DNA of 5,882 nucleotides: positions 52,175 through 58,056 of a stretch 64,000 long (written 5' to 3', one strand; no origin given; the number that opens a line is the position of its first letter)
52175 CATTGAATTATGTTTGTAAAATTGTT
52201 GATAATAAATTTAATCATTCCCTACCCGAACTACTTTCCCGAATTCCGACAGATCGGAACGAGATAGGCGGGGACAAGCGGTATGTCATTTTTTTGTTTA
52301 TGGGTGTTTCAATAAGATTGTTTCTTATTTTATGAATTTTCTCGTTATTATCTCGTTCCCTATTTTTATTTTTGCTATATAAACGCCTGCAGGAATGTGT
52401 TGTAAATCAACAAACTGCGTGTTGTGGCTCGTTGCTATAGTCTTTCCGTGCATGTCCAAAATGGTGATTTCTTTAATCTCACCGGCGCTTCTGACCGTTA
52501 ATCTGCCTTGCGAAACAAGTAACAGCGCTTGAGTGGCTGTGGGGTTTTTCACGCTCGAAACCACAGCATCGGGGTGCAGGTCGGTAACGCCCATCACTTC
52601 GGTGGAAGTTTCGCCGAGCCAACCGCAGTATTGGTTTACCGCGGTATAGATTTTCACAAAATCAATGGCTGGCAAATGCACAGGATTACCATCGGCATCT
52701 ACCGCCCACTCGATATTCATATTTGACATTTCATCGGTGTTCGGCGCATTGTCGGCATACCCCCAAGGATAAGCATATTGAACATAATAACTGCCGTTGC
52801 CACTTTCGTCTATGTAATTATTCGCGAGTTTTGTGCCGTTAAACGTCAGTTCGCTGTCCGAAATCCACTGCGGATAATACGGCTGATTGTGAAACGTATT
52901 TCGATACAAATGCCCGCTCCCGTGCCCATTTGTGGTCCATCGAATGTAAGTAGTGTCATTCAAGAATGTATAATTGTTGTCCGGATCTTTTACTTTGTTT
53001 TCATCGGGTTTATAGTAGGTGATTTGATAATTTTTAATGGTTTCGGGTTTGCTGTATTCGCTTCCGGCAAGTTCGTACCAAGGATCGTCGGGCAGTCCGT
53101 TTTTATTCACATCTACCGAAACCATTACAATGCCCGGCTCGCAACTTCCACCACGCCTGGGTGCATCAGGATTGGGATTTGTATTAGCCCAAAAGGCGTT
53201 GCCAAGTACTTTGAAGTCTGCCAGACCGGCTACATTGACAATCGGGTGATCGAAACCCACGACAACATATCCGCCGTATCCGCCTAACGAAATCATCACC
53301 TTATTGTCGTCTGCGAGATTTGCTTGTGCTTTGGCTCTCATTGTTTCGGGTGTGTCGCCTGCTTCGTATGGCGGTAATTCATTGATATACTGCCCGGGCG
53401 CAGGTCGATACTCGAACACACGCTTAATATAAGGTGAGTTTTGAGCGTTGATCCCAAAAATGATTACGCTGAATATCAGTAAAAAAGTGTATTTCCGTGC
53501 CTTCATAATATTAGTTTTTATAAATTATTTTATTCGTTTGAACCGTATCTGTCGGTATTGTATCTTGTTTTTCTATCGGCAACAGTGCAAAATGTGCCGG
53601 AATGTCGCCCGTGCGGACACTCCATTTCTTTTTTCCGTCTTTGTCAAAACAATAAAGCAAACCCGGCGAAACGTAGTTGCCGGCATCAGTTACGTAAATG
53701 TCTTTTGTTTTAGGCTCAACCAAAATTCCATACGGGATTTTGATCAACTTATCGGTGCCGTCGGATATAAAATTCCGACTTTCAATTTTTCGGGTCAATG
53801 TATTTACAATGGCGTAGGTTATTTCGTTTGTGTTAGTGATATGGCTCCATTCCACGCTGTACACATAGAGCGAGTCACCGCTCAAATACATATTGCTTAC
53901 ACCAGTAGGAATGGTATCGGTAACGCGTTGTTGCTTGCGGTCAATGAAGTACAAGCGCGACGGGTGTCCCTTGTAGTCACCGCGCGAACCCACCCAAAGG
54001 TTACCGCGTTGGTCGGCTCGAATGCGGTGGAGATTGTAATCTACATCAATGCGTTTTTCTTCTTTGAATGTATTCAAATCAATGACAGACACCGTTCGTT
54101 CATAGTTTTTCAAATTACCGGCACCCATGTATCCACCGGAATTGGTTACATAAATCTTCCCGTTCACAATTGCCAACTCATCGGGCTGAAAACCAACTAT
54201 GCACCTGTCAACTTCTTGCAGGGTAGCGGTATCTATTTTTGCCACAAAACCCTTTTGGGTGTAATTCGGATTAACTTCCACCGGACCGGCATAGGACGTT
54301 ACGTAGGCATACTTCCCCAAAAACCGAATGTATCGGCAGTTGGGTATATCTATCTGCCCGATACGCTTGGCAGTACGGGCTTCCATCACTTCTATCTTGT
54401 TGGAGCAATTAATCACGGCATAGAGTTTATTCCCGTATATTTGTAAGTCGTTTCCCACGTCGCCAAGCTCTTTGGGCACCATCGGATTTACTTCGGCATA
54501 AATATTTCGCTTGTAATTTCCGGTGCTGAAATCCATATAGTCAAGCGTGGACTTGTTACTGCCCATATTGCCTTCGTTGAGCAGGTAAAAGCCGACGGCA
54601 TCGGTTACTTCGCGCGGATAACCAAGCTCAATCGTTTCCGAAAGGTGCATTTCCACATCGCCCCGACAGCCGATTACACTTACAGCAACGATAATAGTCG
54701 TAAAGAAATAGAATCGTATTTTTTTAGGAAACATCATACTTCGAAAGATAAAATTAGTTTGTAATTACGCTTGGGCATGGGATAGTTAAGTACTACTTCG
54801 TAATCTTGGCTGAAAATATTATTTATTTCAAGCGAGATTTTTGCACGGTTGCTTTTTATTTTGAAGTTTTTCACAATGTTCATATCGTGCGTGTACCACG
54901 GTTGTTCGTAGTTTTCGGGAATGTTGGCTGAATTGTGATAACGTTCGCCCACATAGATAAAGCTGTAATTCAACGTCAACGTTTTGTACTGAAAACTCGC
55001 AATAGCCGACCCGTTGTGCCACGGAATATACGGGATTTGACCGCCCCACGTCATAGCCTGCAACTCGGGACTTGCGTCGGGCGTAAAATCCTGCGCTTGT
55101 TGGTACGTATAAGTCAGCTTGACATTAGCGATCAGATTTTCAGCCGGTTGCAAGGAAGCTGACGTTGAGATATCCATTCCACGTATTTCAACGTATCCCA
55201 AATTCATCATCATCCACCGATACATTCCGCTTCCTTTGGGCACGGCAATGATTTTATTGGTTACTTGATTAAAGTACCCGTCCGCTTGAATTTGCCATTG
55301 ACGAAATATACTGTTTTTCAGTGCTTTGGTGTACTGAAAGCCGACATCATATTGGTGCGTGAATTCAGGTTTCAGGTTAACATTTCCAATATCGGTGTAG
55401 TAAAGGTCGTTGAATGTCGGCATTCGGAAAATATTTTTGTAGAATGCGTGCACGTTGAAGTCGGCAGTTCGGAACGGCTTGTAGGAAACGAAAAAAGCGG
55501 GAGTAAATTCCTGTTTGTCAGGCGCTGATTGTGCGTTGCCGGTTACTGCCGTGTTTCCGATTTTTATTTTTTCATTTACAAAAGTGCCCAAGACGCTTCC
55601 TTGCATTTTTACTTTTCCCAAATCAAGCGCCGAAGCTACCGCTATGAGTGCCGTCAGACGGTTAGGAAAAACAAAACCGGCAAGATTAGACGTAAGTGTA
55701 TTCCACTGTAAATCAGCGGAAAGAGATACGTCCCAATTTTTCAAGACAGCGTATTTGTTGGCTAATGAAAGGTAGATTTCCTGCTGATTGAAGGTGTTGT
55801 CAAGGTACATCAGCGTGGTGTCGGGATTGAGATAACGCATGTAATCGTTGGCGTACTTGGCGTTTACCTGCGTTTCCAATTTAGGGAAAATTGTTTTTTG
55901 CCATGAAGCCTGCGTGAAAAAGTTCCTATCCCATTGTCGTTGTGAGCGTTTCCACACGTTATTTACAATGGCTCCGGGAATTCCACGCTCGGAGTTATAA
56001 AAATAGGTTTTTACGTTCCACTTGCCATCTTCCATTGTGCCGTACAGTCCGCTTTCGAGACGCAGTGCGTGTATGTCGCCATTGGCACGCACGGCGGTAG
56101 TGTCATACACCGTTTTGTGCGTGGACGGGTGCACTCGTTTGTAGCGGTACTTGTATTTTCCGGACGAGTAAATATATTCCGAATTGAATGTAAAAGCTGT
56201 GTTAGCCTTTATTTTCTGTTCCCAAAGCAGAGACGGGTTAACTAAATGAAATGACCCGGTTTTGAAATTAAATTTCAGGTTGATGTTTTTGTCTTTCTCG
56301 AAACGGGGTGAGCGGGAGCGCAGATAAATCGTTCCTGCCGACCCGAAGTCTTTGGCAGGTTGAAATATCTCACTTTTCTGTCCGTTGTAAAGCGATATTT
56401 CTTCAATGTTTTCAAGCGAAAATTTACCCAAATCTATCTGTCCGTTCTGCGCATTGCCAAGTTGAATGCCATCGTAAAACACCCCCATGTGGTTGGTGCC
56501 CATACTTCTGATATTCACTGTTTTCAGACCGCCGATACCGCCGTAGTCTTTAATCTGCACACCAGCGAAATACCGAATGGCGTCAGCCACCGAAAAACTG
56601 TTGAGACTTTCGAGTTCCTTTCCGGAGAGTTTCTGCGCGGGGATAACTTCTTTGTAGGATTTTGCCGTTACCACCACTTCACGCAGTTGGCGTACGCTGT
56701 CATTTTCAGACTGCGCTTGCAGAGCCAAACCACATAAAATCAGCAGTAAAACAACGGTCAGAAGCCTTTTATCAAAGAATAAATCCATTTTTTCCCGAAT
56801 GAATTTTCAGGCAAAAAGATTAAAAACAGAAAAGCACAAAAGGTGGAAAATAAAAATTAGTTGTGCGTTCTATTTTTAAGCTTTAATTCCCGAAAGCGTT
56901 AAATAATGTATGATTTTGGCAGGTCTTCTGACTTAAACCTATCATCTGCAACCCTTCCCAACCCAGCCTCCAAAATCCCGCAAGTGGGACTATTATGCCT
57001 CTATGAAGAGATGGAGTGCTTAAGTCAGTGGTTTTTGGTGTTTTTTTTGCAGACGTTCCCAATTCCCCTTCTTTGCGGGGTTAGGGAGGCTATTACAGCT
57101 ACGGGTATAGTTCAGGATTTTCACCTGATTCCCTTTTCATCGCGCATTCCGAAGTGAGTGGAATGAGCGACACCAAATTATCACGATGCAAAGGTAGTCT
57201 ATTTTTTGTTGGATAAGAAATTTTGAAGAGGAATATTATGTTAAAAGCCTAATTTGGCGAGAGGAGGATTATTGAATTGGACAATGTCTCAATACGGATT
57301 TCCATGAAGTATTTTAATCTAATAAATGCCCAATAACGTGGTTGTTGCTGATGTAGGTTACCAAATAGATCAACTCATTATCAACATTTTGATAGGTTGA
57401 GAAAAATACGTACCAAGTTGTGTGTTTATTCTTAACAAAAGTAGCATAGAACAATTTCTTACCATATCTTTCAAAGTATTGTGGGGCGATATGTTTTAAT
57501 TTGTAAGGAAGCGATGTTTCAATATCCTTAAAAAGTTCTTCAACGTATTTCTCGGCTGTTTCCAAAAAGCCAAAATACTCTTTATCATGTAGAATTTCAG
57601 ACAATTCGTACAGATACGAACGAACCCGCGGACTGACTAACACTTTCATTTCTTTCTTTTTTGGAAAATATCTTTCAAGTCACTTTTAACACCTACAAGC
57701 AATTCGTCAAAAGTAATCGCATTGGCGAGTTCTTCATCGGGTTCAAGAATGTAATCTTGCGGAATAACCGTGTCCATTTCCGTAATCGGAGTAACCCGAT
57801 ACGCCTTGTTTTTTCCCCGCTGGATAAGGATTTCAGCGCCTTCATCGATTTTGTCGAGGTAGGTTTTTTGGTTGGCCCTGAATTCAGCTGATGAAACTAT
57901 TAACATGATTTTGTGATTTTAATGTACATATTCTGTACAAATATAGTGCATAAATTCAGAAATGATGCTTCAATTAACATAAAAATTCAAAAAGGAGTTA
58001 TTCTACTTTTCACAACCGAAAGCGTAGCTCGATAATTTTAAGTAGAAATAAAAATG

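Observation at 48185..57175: Cobalamin-riboswitch operon in which B12-capture accessory proteins are T9SS cargo rather than only lipoproteins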

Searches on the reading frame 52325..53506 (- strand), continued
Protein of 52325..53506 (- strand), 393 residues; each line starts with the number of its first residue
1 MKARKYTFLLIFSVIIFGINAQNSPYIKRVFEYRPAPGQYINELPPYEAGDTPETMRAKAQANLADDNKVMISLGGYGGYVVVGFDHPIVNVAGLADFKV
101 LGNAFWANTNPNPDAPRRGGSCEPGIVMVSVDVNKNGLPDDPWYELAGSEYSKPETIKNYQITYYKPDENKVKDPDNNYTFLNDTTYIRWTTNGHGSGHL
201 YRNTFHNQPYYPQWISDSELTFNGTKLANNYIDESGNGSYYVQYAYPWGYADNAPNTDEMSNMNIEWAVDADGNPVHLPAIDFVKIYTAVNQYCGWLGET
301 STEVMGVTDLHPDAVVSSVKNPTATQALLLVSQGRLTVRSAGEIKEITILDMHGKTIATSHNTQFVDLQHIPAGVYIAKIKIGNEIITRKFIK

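Call 87: find_encoding_contigs(protein=window:52325-53506:-, flank=3000, max_places=3)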
Protein window:52325-53506:- (393 aa): 12 contigs read that carry it; 3 places shown.
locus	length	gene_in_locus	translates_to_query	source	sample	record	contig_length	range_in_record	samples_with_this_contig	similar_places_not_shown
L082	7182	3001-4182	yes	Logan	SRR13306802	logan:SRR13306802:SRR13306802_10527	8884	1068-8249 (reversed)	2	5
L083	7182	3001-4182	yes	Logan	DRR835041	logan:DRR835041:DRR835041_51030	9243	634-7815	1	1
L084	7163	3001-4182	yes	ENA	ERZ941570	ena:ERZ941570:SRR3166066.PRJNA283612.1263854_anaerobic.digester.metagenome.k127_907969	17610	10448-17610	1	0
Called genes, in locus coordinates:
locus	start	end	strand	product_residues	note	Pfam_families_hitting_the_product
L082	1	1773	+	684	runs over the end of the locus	PF07715:Plug, PF00593:TonB_dep_Rec_b-barrel, PF14905:OMP_b-brl_3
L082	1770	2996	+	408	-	PF16819:DUF5074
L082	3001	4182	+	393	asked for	PF18962:Por_Secre_tail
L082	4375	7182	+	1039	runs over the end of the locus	PF16819:DUF5074, PF16680:Ig_4 (faint), PF07679:I-set (weak), PF13895:Ig_2, PF07679:I-set, PF13895:Ig_2 (weak), PF13927:Ig_3, PF18962:Por_Secre_tail (weak), +3 more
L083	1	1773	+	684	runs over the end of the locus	PF07715:Plug, PF00593:TonB_dep_Rec_b-barrel, PF14905:OMP_b-brl_3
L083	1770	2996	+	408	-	PF16819:DUF5074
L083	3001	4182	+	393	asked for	PF18962:Por_Secre_tail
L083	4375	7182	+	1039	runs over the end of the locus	PF16819:DUF5074, PF16680:Ig_4 (faint), PF07679:I-set (weak), PF13895:Ig_2, PF07679:I-set, PF13895:Ig_2 (weak), PF13927:Ig_3, PF18962:Por_Secre_tail (weak), +3 more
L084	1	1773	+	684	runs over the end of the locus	PF07715:Plug, PF00593:TonB_dep_Rec_b-barrel, PF14905:OMP_b-brl_3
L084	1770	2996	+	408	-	PF16819:DUF5074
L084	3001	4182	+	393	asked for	PF18962:Por_Secre_tail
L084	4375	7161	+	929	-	?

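Call 88: find_encoding_contigs(protein=P0008, flank=10000, max_places=2)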
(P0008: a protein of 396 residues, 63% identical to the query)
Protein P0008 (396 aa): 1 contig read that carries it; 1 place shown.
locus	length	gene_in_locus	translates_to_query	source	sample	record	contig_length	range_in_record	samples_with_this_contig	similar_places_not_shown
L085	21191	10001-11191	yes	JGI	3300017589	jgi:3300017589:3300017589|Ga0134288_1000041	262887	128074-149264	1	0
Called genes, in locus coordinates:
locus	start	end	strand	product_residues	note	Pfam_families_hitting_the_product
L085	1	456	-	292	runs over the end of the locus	PF00142:Fer4_NifH (faint), PF01656:CbiA, PF12838:Fer4_7 (faint), PF13187:Fer4_9 (faint), PF12837:Fer4_6 (faint), PF14697:Fer4_21, PF00037:Fer4 (weak), PF10609:ParA, +2 more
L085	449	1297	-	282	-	PF00142:Fer4_NifH (weak), PF01656:CbiA, PF10609:ParA, PF13614:AAA_31, PF13187:Fer4_9 (faint), PF25160:LdpA_Fe-S-bd (faint), PF13237:Fer4_10 (weak), PF00037:Fer4 (faint)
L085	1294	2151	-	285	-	PF01937:ARMT1-like_dom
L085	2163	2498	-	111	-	PF02579:Nitro_FeMo-Co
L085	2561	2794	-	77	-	PF17253:DUF5320 (weak)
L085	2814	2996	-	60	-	PF17253:DUF5320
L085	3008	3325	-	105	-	PF02579:Nitro_FeMo-Co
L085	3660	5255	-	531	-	PF01293:PEPCK_ATP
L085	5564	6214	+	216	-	PF14681:UPRTase, PF00156:Pribosyltran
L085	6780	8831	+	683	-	PF07715:Plug, PF00593:TonB_dep_Rec_b-barrel, PF14905:OMP_b-brl_3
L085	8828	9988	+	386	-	PF16819:DUF5074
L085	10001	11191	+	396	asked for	PF18962:Por_Secre_tail (weak)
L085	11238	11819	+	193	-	PF20221:DUF6580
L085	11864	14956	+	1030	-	PF16819:DUF5074, PF07686:V-set (faint), PF13895:Ig_2 (weak), PF13927:Ig_3 (weak), PF07679:I-set (weak), PF13927:Ig_3 (weak), PF18962:Por_Secre_tail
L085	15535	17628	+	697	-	PF03477:ATP-cone, PF13597:NRDD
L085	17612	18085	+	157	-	PF13353:Fer4_12 (weak)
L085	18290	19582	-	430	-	PF00860:Xan_ur_permease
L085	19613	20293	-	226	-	PF16412:DUF5020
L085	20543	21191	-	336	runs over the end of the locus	PF02775:TPP_enzyme_C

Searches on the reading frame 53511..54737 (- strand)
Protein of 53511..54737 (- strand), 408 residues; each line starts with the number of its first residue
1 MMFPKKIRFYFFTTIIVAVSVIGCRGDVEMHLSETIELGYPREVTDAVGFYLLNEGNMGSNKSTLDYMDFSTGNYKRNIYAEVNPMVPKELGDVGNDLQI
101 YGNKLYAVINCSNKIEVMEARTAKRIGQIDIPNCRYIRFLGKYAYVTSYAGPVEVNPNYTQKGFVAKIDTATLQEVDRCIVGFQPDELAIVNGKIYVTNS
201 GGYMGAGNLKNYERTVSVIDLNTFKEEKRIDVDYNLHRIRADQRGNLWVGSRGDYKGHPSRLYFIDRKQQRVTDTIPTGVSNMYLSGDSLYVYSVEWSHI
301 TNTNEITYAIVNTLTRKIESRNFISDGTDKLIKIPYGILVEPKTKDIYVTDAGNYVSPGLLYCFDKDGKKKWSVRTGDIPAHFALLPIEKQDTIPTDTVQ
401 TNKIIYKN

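Call 3: search_protein_families(library=pfam, proteins=[window:53511-54737:-], max_evalue=0.01)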
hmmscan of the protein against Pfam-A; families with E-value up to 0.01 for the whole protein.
window:53511-54737:- (408 aa): 1 family
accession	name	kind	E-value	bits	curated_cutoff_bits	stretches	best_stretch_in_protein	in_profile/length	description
PF16819.11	DUF5074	-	3e-17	63.1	27.2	1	49-371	2-335/353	Domain of unknown function (DUF5074)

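Call 4: search_protein_families(library=ncbifam, proteins=[window:53511-54737:-], max_evalue=0.01)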
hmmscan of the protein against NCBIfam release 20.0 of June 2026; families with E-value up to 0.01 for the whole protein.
window:53511-54737:- (408 aa): 4 families
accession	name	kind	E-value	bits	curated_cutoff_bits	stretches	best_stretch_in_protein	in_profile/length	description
TIGR02276.1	beta_rpt_yvtn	repeat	4.4e-06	26.6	27.85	0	215-232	15-32/42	beta-propeller repeat protein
NF038117.1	choice_anch_I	subfamily_domain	0.00013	21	300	1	103-227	11-141/458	choice-of-anchor I family protein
NF052460.1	L-NosZ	equivalog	0.00052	18.7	700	0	163-280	109-216/480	clade III lactonase-type nitrous-oxide reductase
TIGR03866.1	PQQ_ABC_repeats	subfamily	0.0029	16.7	287.3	0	64-124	190-250/310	PQQ-dependent catabolism-associated beta-propeller protein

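Call 9: search_solved_structures(query=window:53511-54737:-, max_evalue=0.1)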
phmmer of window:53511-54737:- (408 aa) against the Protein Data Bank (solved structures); distinct sequences matched with E-value up to 0.1: 16.
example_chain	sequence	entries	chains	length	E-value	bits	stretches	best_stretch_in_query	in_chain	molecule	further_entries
8ptf_A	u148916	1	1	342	1.3e-37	133.3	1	47-374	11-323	YncE family protein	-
8ptd_A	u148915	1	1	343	1.3e-37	133.3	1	47-374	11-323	YncE family protein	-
8blw_B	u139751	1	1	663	6.9e-37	130.9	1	45-374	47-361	YncE family protein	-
8okv_B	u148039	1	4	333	1.4e-20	77.2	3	48-149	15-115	Putative surface layer protein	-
8puj_A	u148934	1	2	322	1.7e-20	76.9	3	49-149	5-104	YncE family protein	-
8p97_B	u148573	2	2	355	2.2e-20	76.6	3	48-149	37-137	Putative surface layer protein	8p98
8bmy_A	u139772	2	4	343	2.5e-16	63.2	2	46-148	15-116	Putative surface layer protein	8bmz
8bn0_A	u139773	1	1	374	3.1e-16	62.9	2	46-148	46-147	Putative surface layer protein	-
8bmx_D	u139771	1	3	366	4.1e-16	62.5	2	46-148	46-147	YncE family protein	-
8baz_A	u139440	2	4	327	4.4e-16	62.4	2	47-149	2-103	Surface layer protein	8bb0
8bai_A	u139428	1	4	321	5.4e-16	62.1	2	48-148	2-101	Surface layer protein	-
3dsm_A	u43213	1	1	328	5.5e-16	62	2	48-149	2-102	uncharacterized protein BACUNI_02894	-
6tjg_A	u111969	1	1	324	3.8e-05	26.3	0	353-378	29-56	Cake8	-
6tjf_A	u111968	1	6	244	0.0005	22.7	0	351-378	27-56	Cake6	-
6tje_A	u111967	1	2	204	0.0022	20.6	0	351-378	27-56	Cake5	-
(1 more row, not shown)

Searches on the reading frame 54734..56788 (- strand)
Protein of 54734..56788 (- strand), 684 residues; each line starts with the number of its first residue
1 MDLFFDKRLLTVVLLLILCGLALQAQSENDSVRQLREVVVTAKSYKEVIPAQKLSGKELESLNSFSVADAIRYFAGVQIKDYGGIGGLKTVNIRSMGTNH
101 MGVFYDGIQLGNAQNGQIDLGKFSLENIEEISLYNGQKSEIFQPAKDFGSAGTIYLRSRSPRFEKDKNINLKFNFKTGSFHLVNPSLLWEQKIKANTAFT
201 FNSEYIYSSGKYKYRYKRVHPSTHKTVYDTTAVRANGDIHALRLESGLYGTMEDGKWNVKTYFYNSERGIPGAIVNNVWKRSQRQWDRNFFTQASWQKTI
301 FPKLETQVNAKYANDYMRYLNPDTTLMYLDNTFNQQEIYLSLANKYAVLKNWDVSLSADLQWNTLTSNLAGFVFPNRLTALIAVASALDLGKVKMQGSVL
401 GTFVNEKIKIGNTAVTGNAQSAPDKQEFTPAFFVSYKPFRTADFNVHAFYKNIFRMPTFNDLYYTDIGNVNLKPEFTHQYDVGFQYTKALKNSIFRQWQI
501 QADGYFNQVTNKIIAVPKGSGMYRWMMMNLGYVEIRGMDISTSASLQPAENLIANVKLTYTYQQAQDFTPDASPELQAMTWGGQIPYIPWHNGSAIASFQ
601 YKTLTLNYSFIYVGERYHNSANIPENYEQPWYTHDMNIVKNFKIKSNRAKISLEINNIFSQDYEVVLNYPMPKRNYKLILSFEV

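Call 3: search_protein_families(library=pfam, proteins=[window:54734-56788:-], max_evalue=0.01)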
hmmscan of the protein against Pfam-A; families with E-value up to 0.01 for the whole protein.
window:54734-56788:- (684 aa): 3 families
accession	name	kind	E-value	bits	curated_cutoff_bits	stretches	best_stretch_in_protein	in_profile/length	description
PF00593.30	TonB_dep_Rec_b-barrel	-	3.7e-27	96.7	27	1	206-658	22-436/436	TonB dependent receptor-like, beta-barrel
PF07715.20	Plug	-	3.7e-14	53.6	23.9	1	51-140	9-97/107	TonB-dependent Receptor Plug Domain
PF14905.12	OMP_b-brl_3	-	1.6e-10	41.1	27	1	415-663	146-378/408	Outer membrane protein beta-barrel family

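Call 4: search_protein_families(library=ncbifam, proteins=[window:54734-56788:-], max_evalue=0.01)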
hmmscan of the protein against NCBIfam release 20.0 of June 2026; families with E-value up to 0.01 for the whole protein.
window:54734-56788:- (684 aa): 5 families
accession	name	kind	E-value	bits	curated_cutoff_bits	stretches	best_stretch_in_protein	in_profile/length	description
TIGR01779.1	TonB-B12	equivalog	3.9e-30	105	599.7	2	443-682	400-612/614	TonB-dependent vitamin B12 receptor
NF007926.1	PRK10641.1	equivalog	2.7e-17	62.5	836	1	31-682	23-615/617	TonB-dependent vitamin B12 receptor BtuB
NF049947.1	TonB_dep_PCPU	exception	3e-08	32.3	800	1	424-682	438-683/685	TonB-dependent receptor, PCPU motif-type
NF010651.0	PRK14050.1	equivalog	9.9e-06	23.9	884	0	66-131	99-164/730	TonB-dependent siderophore receptor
NF038079.1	TonB_sider_MxcH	equivalog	9.2e-05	20.7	925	0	444-605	549-702/792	TonB-dependent siderophore myxochelin receptor MxcH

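Call 50: search_solved_structures(query=window:54734-56788:-, max_evalue=1e-10)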
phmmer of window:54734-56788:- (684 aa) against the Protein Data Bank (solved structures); distinct sequences matched with E-value up to 1e-10: 4.
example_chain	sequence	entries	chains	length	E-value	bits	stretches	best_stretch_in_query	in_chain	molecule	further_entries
8blw_A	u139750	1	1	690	1.7e-139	469.5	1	19-679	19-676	Vitamin B12 transporter BtuB1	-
8bmx_C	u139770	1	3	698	1.7e-29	106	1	26-680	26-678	Putative TonB-linked outer membrane receptor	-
8p98_A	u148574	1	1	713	1.6e-24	89.6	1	389-680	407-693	Vitamin B12 transporter BtuB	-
8p97_A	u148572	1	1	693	8.7e-24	87.2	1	389-680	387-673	TonB-dependent receptor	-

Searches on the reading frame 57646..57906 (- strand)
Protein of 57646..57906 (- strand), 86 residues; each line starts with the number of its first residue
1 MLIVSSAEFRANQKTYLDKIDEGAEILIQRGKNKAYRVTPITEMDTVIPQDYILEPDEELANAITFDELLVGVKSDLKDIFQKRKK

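Call 30: search_protein_families(library=pfam, proteins=[window:57646-57906:-], max_evalue=0.001)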
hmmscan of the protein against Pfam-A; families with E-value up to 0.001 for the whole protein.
window:57646-57906:- (86 aa): 1 family
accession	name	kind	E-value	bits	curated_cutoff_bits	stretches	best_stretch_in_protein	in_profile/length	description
PF02604.26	PhdYeFM_antitox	-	1.6e-05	25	29.8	1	1-52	1-53/74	Antitoxin Phd_YefM, type II toxin-antitoxin system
